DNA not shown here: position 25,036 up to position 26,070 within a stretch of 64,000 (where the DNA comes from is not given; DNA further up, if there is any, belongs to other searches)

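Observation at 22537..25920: Orphan HerA-like ATPase operon without a NurA partner: two unknown upstream genes and a DUF2905 tail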

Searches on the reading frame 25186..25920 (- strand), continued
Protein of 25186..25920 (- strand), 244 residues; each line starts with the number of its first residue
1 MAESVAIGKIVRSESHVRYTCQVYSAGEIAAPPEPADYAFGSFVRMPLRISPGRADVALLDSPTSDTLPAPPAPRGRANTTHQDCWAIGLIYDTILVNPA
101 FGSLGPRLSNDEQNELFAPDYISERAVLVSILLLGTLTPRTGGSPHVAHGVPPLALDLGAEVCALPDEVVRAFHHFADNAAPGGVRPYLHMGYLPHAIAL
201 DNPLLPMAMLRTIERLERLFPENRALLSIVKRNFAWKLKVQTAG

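Call 22: find_homologous_proteins(query=A1, max_evalue=0.001)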
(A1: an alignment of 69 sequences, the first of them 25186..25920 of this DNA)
Query A1 (69 sequences) (244 aa, profile of the alignment): 1117 proteins with E <= 0.001 among 7707 candidates; the best 120 are listed.
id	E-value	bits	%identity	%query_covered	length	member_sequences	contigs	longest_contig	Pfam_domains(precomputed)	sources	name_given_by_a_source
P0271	2.3e-73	264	55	98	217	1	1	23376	PF26500.1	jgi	-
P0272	4.0e-73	264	55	98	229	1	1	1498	PF26500.1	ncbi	-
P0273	4.2e-73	264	53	98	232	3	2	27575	PF26500.1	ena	-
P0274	6.0e-73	263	53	98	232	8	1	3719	PF26500.1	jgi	-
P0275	1.1e-72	262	52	98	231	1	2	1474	PF26500.1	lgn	-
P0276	1.1e-72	262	54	98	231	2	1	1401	PF26500.1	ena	-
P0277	1.2e-72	262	53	98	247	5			PF26500.1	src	-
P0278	1.2e-72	262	53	98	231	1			PF26500.1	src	-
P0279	1.3e-72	262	53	98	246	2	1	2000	PF26500.1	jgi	jgi:hypothetical protein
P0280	1.7e-72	262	53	98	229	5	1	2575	PF26500.1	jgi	-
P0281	2.5e-72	261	51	98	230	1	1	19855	PF26500.1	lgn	-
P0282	3.0e-72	261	55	98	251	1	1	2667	PF26500.1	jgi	jgi:hypothetical protein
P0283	3.3e-72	261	56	98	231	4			PF26500.1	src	-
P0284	3.4e-72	261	53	98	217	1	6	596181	PF26500.1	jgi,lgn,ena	jgi:hypothetical protein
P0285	3.7e-72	260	53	98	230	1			PF26500.1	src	-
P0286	4.1e-72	260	51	98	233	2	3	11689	PF26500.1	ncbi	ncbi:MAG: hypothetical protein NVS2B12_12420 [Ktedonobacteraceae bacterium]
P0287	4.2e-72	260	55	98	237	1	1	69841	PF26500.1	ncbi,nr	ncbi:MAG: hypothetical protein IMW89_00245 [Ktedonobacteraceae bacterium]|nr:hypothetical protein [K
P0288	4.3e-72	260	52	98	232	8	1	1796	PF26500.1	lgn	-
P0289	4.4e-72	260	55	98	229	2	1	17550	PF26500.1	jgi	jgi:hypothetical protein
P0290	4.6e-72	260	53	98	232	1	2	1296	PF26500.1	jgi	jgi:hypothetical protein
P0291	4.9e-72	260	55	98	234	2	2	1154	PF26500.1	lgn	-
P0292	5.0e-72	260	52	100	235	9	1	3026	PF26500.1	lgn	-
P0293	5.2e-72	260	51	98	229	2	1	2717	PF26500.1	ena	-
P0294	5.3e-72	260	51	98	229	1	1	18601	PF26500.1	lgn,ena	-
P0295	5.8e-72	260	52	98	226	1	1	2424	PF26500.1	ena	-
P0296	5.8e-72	260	51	98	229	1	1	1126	PF26500.1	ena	-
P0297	6.5e-72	260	53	98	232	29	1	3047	PF26500.1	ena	-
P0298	6.6e-72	260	50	98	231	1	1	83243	PF26500.1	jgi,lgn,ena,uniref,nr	uniref:DUF8166 domain-containing protein n=1 Tax=Thermosporothrix sp. COM3 TaxID=2490863 RepID=A0A45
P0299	7.5e-72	259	54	98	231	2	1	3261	PF26500.1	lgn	-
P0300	8.0e-72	259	53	98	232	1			PF26500.1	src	-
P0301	8.3e-72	259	51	98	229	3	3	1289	PF26500.1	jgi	jgi:hypothetical protein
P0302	8.8e-72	259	53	98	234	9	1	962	PF26500.1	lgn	-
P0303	9.2e-72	259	53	98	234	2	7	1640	PF26500.1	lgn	-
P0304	1.0e-71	259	53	98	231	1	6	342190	PF26500.1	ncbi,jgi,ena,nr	ncbi:MAG TPA: hypothetical protein VFA09_09930 [Ktedonobacteraceae bacterium]|nr:hypothetical protei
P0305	1.0e-71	259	53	99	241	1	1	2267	PF26500.1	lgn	-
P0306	1.0e-71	259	53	98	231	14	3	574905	PF26500.1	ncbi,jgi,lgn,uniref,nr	ncbi:MAG: hypothetical protein IRZ31_00570 [Thermogemmatispora sp.]|jgi:hypothetical protein|uniref:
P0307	1.0e-71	259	52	98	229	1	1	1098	PF26500.1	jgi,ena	-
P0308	1.1e-71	259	52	98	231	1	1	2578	PF26500.1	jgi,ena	jgi:hypothetical protein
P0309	1.1e-71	259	52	98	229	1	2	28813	PF26500.1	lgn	-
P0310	1.2e-71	259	52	98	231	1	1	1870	PF26500.1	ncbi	-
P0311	1.2e-71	259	54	98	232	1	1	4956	PF26500.1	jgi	jgi:hypothetical protein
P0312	1.4e-71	259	54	98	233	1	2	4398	PF26500.1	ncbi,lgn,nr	ncbi:MAG: hypothetical protein J2P37_21995 [Ktedonobacteraceae bacterium]|nr:hypothetical protein [K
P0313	1.4e-71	259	53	98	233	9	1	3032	PF26500.1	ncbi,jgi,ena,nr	ncbi:MAG TPA: hypothetical protein VKP04_01190 [Ktedonobacteraceae bacterium]|nr:hypothetical protei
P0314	1.4e-71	259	50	98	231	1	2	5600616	PF26500.1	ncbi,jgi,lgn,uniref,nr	ncbi:hypothetical protein EI42_04557 [Thermosporothrix hazakensis]|jgi:hypothetical protein|uniref:D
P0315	1.4e-71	259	54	98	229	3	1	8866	PF26500.1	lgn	-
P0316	1.6e-71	258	53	98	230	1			PF26500.1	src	-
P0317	1.6e-71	258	53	98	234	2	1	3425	PF26500.1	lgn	-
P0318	1.6e-71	258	54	98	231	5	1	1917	PF26500.1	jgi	jgi:hypothetical protein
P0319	1.6e-71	258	50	98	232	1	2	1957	PF26500.1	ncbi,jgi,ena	-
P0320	1.7e-71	258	53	98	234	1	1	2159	PF26500.1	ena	-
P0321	1.7e-71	258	53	98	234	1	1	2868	PF26500.1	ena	-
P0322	1.7e-71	258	53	98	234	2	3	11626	PF26500.1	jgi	jgi:hypothetical protein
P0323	1.8e-71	258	53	98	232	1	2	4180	PF26500.1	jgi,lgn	jgi:hypothetical protein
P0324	1.8e-71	258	53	98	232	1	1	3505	PF26500.1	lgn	-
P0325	1.9e-71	258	52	98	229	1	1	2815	PF26500.1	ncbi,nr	ncbi:MAG TPA: hypothetical protein VFN35_12375 [Ktedonobacteraceae bacterium]|nr:hypothetical protei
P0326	2.0e-71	258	53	98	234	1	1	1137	PF26500.1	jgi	jgi:hypothetical protein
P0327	2.0e-71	258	53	98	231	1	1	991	PF26500.1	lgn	-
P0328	2.1e-71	258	53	98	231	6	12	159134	PF26500.1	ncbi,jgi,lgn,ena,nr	ncbi:MAG TPA: hypothetical protein VKV37_03580 [Ktedonobacteraceae bacterium]|jgi:hypothetical prote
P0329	2.2e-71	258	54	98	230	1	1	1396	PF26500.1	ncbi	-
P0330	2.2e-71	258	54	98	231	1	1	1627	PF26500.1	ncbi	-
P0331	2.3e-71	258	54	98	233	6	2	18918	PF26500.1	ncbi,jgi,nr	ncbi:MAG TPA: hypothetical protein VL485_30270 [Ktedonobacteraceae bacterium]|jgi:hypothetical prote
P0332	2.3e-71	258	54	98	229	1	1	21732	PF26500.1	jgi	jgi:hypothetical protein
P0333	2.3e-71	258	53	98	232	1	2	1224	PF26500.1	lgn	-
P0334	2.3e-71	258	52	100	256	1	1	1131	PF26500.1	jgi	jgi:hypothetical protein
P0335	2.3e-71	258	54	98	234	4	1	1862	PF26500.1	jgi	-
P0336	2.3e-71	258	53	98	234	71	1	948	PF26500.1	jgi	-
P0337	2.3e-71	258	51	98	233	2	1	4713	PF26500.1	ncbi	-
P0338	2.3e-71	258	51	98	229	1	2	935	PF26500.1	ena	-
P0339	2.4e-71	258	51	96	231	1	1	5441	PF26500.1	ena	-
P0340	2.4e-71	258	53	98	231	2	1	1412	PF26500.1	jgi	jgi:hypothetical protein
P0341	2.4e-71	258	53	98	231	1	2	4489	PF26500.1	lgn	-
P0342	2.4e-71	258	54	98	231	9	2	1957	PF26500.1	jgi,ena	-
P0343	2.4e-71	258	52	98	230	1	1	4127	PF26500.1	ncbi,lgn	-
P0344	2.6e-71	258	52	98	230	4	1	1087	PF26500.1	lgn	-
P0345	2.6e-71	258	52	98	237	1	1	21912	PF26500.1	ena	-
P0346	2.7e-71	258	53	98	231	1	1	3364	PF26500.1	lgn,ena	-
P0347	2.8e-71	258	53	98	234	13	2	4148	PF26500.1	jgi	jgi:hypothetical protein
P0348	2.9e-71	258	49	98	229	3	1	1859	PF26500.1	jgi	jgi:hypothetical protein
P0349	2.9e-71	258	51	98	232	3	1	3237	PF26500.1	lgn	-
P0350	2.9e-71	258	53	98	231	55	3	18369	PF26500.1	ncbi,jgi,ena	-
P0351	3.0e-71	257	53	98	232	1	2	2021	PF26500.1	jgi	jgi:hypothetical protein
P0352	3.1e-71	257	52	98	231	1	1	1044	PF26500.1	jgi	-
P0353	3.2e-71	257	55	99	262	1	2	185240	PF26500.1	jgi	jgi:hypothetical protein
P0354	3.4e-71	257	55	98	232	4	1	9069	PF26500.1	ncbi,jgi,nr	ncbi:MAG TPA: hypothetical protein VFB12_28275 [Ktedonobacteraceae bacterium]|nr:hypothetical protei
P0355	3.6e-71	257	52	98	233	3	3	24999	PF26500.1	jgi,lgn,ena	-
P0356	3.6e-71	257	54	98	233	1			PF26500.1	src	-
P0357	3.6e-71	257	50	98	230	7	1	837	PF26500.1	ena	-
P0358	3.7e-71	257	53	98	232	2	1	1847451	PF26500.1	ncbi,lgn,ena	-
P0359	3.8e-71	257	50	98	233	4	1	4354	PF26500.1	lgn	-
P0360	3.8e-71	257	53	98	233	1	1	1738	PF26500.1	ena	-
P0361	3.8e-71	257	47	99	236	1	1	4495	PF26500.1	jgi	jgi:hypothetical protein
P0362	3.9e-71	257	51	98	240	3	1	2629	PF26500.1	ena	-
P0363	3.9e-71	257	57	98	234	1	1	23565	PF26500.1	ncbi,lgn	-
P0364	4.0e-71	257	54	98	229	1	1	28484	PF26500.1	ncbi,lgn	-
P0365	4.1e-71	257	53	98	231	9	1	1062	PF26500.1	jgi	jgi:hypothetical protein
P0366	4.2e-71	257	53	98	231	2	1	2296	PF26500.1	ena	-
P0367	4.2e-71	257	52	98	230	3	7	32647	PF26500.1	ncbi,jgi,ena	jgi:hypothetical protein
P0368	4.3e-71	257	55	98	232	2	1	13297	PF26500.1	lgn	-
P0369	4.3e-71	257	52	98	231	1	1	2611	PF26500.1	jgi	jgi:hypothetical protein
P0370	4.4e-71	257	52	98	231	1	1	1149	PF26500.1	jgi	-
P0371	4.4e-71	257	51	98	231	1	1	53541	PF26500.1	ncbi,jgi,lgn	jgi:hypothetical protein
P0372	4.4e-71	257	52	98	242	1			PF26500.1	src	-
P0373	4.5e-71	257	53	98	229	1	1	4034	PF26500.1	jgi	jgi:hypothetical protein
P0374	4.5e-71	257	52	98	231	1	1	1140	PF26500.1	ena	-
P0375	4.5e-71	257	54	98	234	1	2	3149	PF26500.1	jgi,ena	jgi:hypothetical protein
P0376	4.6e-71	257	55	98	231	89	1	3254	PF26500.1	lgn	-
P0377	4.7e-71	257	52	98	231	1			PF26500.1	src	-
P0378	4.7e-71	257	56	98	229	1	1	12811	PF26500.1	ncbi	ncbi:MAG: hypothetical protein NVS3B14_01570 [Ktedonobacteraceae bacterium]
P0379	4.8e-71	257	53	98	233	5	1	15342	PF26500.1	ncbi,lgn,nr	ncbi:MAG: hypothetical protein M3Y81_10875 [Chloroflexota bacterium]|nr:hypothetical protein [Chloro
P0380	5.0e-71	257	51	98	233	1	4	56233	PF26500.1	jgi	jgi:hypothetical protein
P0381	5.4e-71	257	50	98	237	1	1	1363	PF26500.1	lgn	-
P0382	5.5e-71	257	53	98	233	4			PF26500.1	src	-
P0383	5.5e-71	257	53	98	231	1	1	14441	PF26500.1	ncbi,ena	-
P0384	5.5e-71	257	56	98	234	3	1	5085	PF26500.1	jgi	-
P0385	5.7e-71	257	51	98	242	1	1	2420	PF26500.1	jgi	jgi:hypothetical protein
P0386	5.7e-71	257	52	98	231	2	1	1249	PF26500.1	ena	-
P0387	5.8e-71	257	53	98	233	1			PF26500.1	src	-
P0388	5.8e-71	257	54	98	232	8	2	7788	PF26500.1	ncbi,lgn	-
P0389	5.9e-71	257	51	98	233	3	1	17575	PF26500.1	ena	-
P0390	6.1e-71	256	58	98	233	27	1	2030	PF26500.1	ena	-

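Call 26: find_encoding_contigs(protein=P0129, flank=6000, max_places=2)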
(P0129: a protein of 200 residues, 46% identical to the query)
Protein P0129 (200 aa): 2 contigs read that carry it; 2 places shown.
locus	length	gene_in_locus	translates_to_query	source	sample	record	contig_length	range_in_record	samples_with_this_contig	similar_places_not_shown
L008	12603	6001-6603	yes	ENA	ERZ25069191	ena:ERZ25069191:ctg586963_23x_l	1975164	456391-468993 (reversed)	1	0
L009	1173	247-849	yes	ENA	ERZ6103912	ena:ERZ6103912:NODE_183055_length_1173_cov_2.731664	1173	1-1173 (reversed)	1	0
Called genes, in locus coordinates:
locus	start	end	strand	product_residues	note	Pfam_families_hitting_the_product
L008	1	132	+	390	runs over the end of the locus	PF07969:Amidohydro_3 (faint), PF01979:Amidohydro_1 (weak)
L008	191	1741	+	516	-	PF00149:Metallophos, PF12850:Metallophos_2 (weak)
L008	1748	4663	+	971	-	PF00005:ABC_tran (faint), PF02463:SMC_N, PF13175:AAA_15 (weak), PF13304:AAA_21 (faint), PF13476:AAA_23, PF13514:AAA_27 (weak), PF13555:AAA_29 (weak), PF13558:SbcC_Walker_B (faint)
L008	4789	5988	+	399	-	PF09376:NurA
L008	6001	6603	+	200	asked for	PF26500:DUF8166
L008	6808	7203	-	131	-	PF07883:Cupin_2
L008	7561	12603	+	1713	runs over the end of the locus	PF00270:DEAD, PF04851:ResIII (faint), PF00271:Helicase_C, PF00580:UvrD-helicase, PF13245:AAA_19, PF00580:UvrD-helicase, PF13361:UvrD_C, PF13538:UvrD_C_2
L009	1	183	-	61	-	?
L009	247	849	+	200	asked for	PF26500:DUF8166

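Call 34: find_related_loci(query=A3, collection=genome_contigs, flank=8000)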
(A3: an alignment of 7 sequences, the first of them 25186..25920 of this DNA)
Query A3 (244 aa) in genome_contigs; peptide patterns used: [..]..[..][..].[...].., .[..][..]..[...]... (x = any residue, [..] = any of these).
190 stretches matched a pattern; 168 encode a relative of the query (tblastn E <= 1e-3); the best 80 are kept; 80 distinct loci.
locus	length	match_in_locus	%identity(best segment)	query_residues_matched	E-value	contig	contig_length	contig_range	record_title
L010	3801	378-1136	72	3-244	2e-117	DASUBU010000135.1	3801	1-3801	MAG TPA_asm: Ktedonobacterales bacterium isolate SMAG_U2529 k141_1082155, whole genome shotgun sequence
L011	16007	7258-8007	72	4-244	5e-114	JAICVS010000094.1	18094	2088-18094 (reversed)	MAG: Ktedonobacterales bacterium isolate LS_FP_2_bin.4 k141_1462421_length_18094_cov_12.9799, whole genome shotgun seque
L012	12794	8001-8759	68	1-244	8e-109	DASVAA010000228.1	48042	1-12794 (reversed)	MAG TPA_asm: Ktedonobacterales bacterium isolate SMAG_U1939 k141_1271258, whole genome shotgun sequence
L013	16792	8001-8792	67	3-244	2e-107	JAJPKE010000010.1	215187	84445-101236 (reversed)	MAG: Chloroflexota bacterium isolate Centralia_MAG_65 k107_11812672, whole genome shotgun sequence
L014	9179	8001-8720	68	3-243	1e-104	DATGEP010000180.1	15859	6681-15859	MAG TPA_asm: Ktedonobacterales bacterium isolate SMAG_U9705 k141_840609, whole genome shotgun sequence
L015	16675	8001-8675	68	1-244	1e-103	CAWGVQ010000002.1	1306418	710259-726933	MAG: uncultured Chloroflexia bacterium isolate MFD02579.bin.2.68 genome assembly, contig: contig_12234, whole genome sho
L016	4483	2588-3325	67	1-244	2e-103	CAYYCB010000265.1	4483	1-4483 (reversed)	MAG TPA_asm: uncultured Ktedonobacterales bacterium isolate SRP272529_co2_235 genome assembly, contig: NODE_38833_length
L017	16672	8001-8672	69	6-244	2e-101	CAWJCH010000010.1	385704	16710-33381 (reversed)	MAG: uncultured Chloroflexia bacterium isolate MFD06714.bin.2.15 genome assembly, contig: contig_14970, whole genome sho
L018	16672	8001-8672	66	6-244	5e-101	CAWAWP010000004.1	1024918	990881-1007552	MAG: uncultured Chloroflexia bacterium isolate MFD05502.bin.1.39 genome assembly, contig: contig_31088, whole genome sho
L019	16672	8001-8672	65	1-244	7e-99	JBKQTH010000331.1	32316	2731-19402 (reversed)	MAG: Ktedonobacterales bacterium isolate MHr2D2E2F__bin_10 MHr2D2E2F_000000241564, whole genome shotgun sequence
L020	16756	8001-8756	63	1-244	1e-98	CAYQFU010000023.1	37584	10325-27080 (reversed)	MAG TPA_asm: uncultured Ktedonobacterales bacterium isolate SRP272529_co2_314 genome assembly, contig: NODE_1567_length_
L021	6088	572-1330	66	1-244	2e-98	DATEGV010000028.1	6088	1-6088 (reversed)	MAG TPA_asm: Ktedonobacterales bacterium isolate SMAG_U8794 k141_2233629, whole genome shotgun sequence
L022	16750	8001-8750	63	1-244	2e-97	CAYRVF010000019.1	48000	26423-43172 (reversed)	MAG TPA_asm: uncultured Ktedonobacterales bacterium isolate SRP272529_co1_100 genome assembly, contig: NODE_899_length_4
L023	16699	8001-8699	66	2-244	1e-96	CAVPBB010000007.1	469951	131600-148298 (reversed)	MAG: uncultured Chloroflexia bacterium isolate MFD00031.bin.2.93 genome assembly, contig: contig_43692, whole genome sho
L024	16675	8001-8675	62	1-244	5e-96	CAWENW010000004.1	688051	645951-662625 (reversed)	MAG: uncultured Chloroflexia bacterium isolate MFD02579.bin.2.12 genome assembly, contig: contig_15731, whole genome sho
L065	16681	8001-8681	54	7-244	5e-77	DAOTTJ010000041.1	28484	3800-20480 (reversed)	MAG TPA_asm: Ktedonobacteraceae bacterium isolate B93_191 k193_1135827, whole genome shotgun sequence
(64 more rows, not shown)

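Call 36: predict_structure(alignment_id=A1)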
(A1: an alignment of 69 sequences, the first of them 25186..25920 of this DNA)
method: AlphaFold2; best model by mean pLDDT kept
length: 244 residues; sequences in the alignment: 69
mean_pLDDT: 88.0   pTM: 0.84
mean pLDDT of the five models: 88.0, 87.7, 87.7, 87.6, 86.2
residues with pLDDT >= 90: 159; 70-90: 51; 50-70: 33; < 50: 1
segments of 3 or more residues with pLDDT < 50: none
pLDDT, mean of each block of 10 residues (from residue 1): 90 98 96 97 95 70 55 57 86 92 73 79 86 96 92 95 97 92 89 95 96 98 97 93 82
secondary structure, 60 per line:
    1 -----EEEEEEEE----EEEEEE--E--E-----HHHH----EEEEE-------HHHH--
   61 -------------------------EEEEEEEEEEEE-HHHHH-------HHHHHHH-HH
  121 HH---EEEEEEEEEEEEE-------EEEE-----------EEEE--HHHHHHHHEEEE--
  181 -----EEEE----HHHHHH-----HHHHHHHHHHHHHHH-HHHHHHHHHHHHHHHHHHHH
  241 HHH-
elements in order: E6-13 E18-23 H35-38 E43-47 H55-58 E86-97 H99-103 H111-117 H119-122 E126-138 E146-149 E161-164 H167-174 E175-178 E186-189 H194-199 H205-219 H221-243
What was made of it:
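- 25186..25920 (-): DUF8166 (PF26500) gene, 244 aa. Predicted beta-rich, HerA-like N-part (aa 6-190) with a lineage-specific Pro-rich loop (aa ~50-85), followed by two long C-terminal helices (aa 205-243). AF2 model pLDDT 88 (call 36).
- Fold: AF2 pLDDT 88, pTM 0.84 (call 36).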

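Call 38: fold_search(model_id=the predicted structure, library=pdb)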
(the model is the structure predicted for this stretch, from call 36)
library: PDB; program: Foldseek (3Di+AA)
matches with E <= 10: 435; with E <= 0.001: 39
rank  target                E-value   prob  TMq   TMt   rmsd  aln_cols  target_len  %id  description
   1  9x1m_A                1.8e-07  1.00  0.39  0.18   6.9       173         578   14  The cryo-EM structure of HerA-NurA complex with AMPPNP and dsDNA from Thermococcus kodakarensis (released 2026-02-04)
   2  9x1l_A                3.5e-07  1.00  0.38  0.18   9.2       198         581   13  The cryo-EM structure of HerA-NurA complex with AMPPNP from Thermococcus kodakarensis (released 2026-02-04)
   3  8sub_P                6.0e-05  1.00  0.36  0.17  13.0       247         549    9  E. coli SIR2-HerA complex (dodecamer SIR2 pentamer HerA) (released 2023-12-27)
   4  8sub_N                6.7e-05  1.00  0.36  0.16  13.3       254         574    8  E. coli SIR2-HerA complex (dodecamer SIR2 pentamer HerA) (released 2023-12-27)
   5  8sub_M                1.1e-04  1.00  0.38  0.17   9.0       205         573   10  E. coli SIR2-HerA complex (dodecamer SIR2 pentamer HerA) (released 2023-12-27)
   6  8wld_M                1.1e-04  1.00  0.35  0.14  10.4       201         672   10  Cryo-EM structure of SIR2/HerA antiphage complex (released 2024-09-11)
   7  8j4u_Q                1.1e-04  1.00  0.38  0.17   8.9       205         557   10  Structure of HerA-Sir2 complex from Escherichia coli Nezha system (released 2024-01-03)
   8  8sub_Q                1.2e-04  1.00  0.37  0.17   8.2       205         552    9  E. coli SIR2-HerA complex (dodecamer SIR2 pentamer HerA) (released 2023-12-27)
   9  8zis_C                1.3e-04  1.00  0.38  0.18   4.7       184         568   10  HerA Hexamer (released 2025-03-12)
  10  4d2i_B                1.4e-04  1.00  0.37  0.21   8.6       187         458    9  Crystal structure of the HerA hexameric DNA translocase from Sulfolobus solfataricus bound to AMP-PNP (released 2014-12-03)
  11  8j4u_P                1.4e-04  1.00  0.38  0.18  12.7       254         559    8  Structure of HerA-Sir2 complex from Escherichia coli Nezha system (released 2024-01-03)
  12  8zis_D                1.5e-04  1.00  0.38  0.18   7.2       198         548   10  HerA Hexamer (released 2025-03-12)
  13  8zis_F                1.5e-04  1.00  0.36  0.17   8.8       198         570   10  HerA Hexamer (released 2025-03-12)
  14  8wod_O                1.5e-04  1.00  0.34  0.16  10.9       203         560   10  Cryo-EM structure of SIR2/HerA complex (released 2024-09-11)
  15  8zit_Q                1.9e-04  1.00  0.37  0.16   7.2       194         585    9  DUF4297-HerA complex with DNA and ATPgamaS (released 2025-03-12)
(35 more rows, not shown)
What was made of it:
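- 25186..25920 (-): Foldseek PDB top 50 hits are all HerA chains (call 38).
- On NurA (PF09376), for the 244-aa protein: The fold matches HerA chains (call 38).
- On HAS-barrel fold, for the 244-aa protein: The top 50 Foldseek hits are all HerA chains, E down to 1.8e-7, TMq 0.33-0.39 (call 38).
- The top 50 Foldseek PDB hits are all HerA chains, best E=1.8e-7 (call 38).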

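Call 39: search_protein_families(library=phrogs, proteins=[window:25186-25920:-], max_evalue=10)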
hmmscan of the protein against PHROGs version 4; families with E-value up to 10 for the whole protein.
window:25186-25920:- (244 aa): 0 families

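Call 44: search_solved_structures(query=A1, max_evalue=10, show_alignments=2)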
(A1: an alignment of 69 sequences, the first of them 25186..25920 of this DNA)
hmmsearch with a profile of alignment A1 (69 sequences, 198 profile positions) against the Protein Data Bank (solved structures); distinct sequences matched with E-value up to 10: 0.

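Call 50: find_related_loci(query=A4, collection=metagenome_contigs, flank=8000)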
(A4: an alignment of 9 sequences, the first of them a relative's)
Query A4 (205 aa) in metagenome_contigs; peptide patterns used: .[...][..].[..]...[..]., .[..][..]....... (x = any residue, [..] = any of these).
600 stretches matched a pattern (row limit reached: there are more); 531 encode a relative of the query (tblastn E <= 1e-3); the best 80 are kept; 80 distinct loci.
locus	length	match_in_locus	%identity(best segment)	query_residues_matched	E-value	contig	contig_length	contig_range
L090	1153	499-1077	68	1-202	1e-94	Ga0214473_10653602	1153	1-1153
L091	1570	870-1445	50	3-202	1e-61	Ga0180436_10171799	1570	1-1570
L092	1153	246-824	48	2-202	3e-62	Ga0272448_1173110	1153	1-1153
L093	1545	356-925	49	1-201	5e-61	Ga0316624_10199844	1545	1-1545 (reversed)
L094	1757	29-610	49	3-202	1e-59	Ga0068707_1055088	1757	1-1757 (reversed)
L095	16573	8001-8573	46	1-201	3e-56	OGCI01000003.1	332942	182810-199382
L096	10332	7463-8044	49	1-201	7e-56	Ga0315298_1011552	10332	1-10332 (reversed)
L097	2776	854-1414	47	3-198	8e-55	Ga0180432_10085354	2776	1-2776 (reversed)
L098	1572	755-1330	49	1-201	6e-57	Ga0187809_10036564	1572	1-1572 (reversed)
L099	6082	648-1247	47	1-201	6e-55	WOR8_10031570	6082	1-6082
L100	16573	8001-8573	46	1-201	5e-55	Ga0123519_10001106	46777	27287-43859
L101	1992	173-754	49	3-202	6e-55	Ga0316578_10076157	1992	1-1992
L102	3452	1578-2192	46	1-201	1e-53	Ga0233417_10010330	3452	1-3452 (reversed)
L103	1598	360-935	47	1-201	1e-55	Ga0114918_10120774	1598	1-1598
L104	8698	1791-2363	46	1-202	1e-53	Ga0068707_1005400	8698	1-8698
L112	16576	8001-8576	46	1-201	3e-53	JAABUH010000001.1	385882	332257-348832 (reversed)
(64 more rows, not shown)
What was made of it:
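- Tried and rejected: Narrower alignments A3 and A4 worked (calls 34, 50).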
